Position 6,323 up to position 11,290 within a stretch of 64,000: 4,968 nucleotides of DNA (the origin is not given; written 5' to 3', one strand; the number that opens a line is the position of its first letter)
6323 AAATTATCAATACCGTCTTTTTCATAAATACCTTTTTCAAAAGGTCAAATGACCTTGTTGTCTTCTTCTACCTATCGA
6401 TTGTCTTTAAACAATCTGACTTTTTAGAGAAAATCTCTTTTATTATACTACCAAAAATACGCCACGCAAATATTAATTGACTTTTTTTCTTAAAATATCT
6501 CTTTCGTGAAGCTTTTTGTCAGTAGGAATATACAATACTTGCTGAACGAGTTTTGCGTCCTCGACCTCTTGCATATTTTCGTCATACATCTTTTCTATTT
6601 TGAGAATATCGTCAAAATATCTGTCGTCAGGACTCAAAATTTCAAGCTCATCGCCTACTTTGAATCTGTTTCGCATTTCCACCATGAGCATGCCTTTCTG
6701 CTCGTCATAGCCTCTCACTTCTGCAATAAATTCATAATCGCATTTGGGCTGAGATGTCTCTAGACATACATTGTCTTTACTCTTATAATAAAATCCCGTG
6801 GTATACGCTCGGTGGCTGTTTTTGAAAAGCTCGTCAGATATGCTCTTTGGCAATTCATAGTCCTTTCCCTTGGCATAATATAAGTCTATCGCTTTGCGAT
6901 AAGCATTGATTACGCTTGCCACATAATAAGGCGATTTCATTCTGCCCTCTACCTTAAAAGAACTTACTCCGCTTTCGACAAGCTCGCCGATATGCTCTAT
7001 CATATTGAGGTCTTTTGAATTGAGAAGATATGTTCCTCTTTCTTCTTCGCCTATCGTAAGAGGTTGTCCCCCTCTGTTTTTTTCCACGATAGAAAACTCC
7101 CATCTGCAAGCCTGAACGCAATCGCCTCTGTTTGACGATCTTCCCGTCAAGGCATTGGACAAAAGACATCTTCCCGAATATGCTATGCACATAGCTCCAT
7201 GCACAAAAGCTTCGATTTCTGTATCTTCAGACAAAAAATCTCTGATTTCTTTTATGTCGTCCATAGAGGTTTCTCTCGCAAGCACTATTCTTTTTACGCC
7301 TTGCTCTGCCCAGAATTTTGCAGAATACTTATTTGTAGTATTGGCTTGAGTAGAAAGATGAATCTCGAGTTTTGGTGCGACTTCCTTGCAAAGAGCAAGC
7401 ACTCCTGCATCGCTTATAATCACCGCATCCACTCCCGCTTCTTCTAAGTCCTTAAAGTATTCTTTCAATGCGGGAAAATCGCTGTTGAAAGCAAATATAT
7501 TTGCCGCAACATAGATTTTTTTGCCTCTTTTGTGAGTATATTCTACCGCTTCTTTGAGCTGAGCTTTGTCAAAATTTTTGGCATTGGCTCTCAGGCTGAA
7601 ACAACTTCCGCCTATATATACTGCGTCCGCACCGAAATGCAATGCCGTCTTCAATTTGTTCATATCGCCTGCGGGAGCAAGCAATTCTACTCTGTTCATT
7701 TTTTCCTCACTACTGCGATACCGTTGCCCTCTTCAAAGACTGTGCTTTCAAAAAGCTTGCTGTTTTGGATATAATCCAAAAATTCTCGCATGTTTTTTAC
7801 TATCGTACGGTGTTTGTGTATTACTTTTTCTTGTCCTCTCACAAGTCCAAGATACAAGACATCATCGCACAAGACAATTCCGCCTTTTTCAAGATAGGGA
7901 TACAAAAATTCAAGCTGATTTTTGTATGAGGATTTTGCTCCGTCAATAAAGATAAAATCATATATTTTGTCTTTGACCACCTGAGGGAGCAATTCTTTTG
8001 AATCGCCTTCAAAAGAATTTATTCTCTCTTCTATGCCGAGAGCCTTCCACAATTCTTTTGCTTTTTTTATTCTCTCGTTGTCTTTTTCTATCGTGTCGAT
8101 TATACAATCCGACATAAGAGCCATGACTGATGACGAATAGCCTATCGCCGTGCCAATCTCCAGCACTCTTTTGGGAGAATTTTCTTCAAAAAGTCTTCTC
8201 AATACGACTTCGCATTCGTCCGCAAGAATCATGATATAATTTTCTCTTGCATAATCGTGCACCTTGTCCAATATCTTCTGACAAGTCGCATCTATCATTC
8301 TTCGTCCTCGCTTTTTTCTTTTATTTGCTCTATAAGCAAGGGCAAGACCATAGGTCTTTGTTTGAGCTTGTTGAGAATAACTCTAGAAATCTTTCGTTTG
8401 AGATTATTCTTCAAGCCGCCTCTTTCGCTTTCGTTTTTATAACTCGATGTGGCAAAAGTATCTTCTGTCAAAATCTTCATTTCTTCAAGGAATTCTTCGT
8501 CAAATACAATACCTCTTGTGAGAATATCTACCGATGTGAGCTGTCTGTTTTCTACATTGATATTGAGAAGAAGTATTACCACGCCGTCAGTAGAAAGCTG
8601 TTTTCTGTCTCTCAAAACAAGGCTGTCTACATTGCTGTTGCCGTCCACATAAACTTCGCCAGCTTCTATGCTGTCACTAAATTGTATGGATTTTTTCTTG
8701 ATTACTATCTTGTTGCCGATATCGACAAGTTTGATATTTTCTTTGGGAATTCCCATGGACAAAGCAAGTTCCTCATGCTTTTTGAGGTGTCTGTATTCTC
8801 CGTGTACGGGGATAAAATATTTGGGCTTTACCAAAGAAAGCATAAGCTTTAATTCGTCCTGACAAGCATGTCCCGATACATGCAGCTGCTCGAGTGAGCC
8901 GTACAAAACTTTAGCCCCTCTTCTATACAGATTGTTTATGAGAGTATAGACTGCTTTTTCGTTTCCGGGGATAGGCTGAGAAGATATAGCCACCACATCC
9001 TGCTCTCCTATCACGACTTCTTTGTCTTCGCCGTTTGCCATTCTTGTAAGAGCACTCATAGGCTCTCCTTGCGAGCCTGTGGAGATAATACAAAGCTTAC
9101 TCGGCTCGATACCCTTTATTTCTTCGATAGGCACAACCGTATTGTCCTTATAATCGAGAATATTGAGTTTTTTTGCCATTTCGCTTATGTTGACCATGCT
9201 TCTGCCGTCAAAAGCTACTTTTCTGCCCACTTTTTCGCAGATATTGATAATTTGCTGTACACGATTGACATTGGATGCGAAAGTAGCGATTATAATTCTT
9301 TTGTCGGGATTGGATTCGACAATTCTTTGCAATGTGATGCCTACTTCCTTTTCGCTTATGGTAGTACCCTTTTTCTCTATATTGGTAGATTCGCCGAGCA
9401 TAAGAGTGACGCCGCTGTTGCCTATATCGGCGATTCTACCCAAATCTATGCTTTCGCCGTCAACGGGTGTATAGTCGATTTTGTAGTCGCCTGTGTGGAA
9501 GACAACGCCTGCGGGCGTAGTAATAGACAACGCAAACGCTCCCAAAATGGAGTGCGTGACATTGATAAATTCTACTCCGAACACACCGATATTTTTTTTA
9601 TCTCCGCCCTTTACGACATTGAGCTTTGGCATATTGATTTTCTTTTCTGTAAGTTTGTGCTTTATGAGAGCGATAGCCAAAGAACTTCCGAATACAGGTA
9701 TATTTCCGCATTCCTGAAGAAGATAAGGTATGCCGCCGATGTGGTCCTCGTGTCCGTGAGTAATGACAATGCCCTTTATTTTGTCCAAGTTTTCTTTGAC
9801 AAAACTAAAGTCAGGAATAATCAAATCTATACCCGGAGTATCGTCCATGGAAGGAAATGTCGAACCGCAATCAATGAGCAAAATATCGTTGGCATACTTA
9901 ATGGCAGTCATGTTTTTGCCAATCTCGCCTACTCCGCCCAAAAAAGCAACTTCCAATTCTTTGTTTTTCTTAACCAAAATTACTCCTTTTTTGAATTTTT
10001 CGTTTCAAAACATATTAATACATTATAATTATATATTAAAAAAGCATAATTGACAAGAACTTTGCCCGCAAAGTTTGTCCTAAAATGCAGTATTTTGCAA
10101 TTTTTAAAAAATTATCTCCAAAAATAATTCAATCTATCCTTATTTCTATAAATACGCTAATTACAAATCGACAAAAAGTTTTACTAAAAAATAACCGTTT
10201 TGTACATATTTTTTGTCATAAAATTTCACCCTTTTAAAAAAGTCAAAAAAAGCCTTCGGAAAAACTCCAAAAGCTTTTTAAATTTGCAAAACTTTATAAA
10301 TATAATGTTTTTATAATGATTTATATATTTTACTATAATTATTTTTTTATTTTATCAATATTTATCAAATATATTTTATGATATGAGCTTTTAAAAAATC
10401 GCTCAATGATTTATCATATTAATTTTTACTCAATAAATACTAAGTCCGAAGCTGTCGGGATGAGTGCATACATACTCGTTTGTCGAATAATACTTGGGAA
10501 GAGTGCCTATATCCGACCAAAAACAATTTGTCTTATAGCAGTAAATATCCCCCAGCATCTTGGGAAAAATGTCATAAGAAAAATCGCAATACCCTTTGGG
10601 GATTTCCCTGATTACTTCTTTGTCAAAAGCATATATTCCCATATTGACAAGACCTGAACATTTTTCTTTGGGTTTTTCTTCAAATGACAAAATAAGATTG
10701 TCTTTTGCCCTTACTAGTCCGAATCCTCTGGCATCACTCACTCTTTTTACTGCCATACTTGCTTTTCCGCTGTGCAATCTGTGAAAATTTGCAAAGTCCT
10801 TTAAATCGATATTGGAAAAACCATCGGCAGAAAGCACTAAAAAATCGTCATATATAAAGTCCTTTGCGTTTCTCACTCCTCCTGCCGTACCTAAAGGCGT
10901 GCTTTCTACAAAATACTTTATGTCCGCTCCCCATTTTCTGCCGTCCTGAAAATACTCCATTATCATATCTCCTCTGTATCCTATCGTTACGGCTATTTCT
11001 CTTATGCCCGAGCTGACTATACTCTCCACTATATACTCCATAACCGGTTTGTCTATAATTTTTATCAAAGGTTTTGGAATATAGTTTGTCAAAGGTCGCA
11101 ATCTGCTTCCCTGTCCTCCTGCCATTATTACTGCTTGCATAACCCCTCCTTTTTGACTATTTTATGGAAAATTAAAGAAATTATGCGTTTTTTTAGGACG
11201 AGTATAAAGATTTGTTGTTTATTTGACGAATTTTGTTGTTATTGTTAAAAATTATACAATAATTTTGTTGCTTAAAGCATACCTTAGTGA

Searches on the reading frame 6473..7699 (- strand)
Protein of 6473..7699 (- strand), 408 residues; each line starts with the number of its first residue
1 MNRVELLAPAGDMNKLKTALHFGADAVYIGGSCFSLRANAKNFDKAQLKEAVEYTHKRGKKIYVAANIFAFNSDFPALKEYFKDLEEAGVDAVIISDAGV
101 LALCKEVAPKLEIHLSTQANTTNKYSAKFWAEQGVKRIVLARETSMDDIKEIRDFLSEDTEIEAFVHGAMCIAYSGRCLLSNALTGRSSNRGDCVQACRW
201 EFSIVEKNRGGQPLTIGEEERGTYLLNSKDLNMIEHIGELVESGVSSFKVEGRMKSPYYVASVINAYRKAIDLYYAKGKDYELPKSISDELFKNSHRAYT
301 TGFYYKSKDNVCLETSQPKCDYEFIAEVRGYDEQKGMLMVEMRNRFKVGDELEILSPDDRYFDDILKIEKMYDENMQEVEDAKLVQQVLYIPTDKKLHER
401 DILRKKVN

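Call 14: search_protein_families(library=pfam, proteins=[window:6473-7699:-], max_evalue=0.00001)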
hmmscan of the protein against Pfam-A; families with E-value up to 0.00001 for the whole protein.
window:6473-7699:- (408 aa): 2 families
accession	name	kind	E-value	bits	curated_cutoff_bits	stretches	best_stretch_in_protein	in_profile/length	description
PF01136.24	Peptidase_U32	-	4.7e-94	314.5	22.4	1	76-309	2-232/233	Peptidase family U32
PF16325.11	Peptidase_U32_C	-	5.2e-22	78.2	28.2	1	321-404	2-83/83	Peptidase family U32 C-terminal domain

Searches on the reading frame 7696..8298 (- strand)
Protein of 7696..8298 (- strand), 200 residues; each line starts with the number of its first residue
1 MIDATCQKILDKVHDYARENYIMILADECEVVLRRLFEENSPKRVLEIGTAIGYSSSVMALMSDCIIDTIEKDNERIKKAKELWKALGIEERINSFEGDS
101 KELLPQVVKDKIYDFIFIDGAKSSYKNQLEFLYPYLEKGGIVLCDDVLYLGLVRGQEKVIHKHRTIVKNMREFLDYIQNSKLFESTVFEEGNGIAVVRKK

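Call 14: search_protein_families(library=pfam, proteins=[window:7696-8298:-], max_evalue=0.00001)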
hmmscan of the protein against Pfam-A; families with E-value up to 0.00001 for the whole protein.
window:7696-8298:- (200 aa): 3 families
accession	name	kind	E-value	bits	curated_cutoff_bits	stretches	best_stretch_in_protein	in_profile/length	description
PF01596.23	Methyltransf_3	-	1.9e-25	89.8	22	1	19-200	23-204/204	O-methyltransferase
PF13578.12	Methyltransf_24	-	4.1e-12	47.4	26.3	1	46-147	1-105/105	Methyltransferase domain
PF13847.12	Methyltransf_31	-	2.3e-07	31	27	1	41-147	3-112/145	Methyltransferase domain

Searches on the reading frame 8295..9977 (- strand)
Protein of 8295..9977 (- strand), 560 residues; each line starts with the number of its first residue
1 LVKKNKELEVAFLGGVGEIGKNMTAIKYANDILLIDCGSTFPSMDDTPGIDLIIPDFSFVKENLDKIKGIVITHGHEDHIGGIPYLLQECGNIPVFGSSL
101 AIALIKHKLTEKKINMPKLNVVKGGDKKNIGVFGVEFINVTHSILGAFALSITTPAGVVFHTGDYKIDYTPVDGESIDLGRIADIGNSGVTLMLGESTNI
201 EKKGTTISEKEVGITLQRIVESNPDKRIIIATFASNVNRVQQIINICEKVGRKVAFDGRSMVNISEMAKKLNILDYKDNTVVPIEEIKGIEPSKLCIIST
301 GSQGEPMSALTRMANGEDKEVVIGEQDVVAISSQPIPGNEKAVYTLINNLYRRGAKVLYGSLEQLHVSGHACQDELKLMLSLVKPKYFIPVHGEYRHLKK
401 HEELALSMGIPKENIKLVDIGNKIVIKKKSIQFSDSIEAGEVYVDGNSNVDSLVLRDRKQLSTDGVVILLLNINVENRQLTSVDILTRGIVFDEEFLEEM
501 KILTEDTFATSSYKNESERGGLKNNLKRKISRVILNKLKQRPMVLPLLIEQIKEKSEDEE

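Call 14: search_protein_families(library=pfam, proteins=[window:8295-9977:-], max_evalue=0.00001)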
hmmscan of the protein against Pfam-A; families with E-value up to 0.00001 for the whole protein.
window:8295-9977:- (560 aa): 5 families
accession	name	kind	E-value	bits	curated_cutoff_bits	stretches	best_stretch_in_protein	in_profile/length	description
PF22505.1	RNase_J_b_CASP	-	1.9e-46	157.3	27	1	226-350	2-126/126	Ribonuclease J, beta-CASP domain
PF17770.6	RNase_J_C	-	1.5e-18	68.1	23.8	1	454-550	1-101/102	Ribonuclease J C-terminal domain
PF07521.17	RMMBL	-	8.4e-14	51.8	21.6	1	362-409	8-57/63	Zn-dependent metallo-hydrolase RNA specificity domain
PF00753.33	Lactamase_B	-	2.8e-11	44.2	22.7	1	20-164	5-149/196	Metallo-beta-lactamase superfamily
PF12706.13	Lactamase_B_2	-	9.1e-10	38.9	27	1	58-166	23-144/200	Beta-lactamase superfamily domain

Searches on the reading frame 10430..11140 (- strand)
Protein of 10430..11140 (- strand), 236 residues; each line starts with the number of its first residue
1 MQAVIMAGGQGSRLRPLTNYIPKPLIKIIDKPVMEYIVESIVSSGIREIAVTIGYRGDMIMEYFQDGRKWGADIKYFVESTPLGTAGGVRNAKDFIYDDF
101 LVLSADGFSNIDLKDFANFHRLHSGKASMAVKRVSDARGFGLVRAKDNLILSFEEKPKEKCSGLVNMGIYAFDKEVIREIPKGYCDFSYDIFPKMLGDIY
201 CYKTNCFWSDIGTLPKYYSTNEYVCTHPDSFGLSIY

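Call 14: search_protein_families(library=pfam, proteins=[window:10430-11140:-], max_evalue=0.00001)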
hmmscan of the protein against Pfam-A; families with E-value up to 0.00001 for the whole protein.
window:10430-11140:- (236 aa): 2 families
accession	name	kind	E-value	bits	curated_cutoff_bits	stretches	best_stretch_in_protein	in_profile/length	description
PF00483.29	NTP_transferase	-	2.2e-49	168.7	21.2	1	3-224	2-242/245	Nucleotidyl transferase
PF12804.13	NTP_transf_3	-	3.6e-07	30.9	27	1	3-106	1-95/160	MobA-like NTP transferase domain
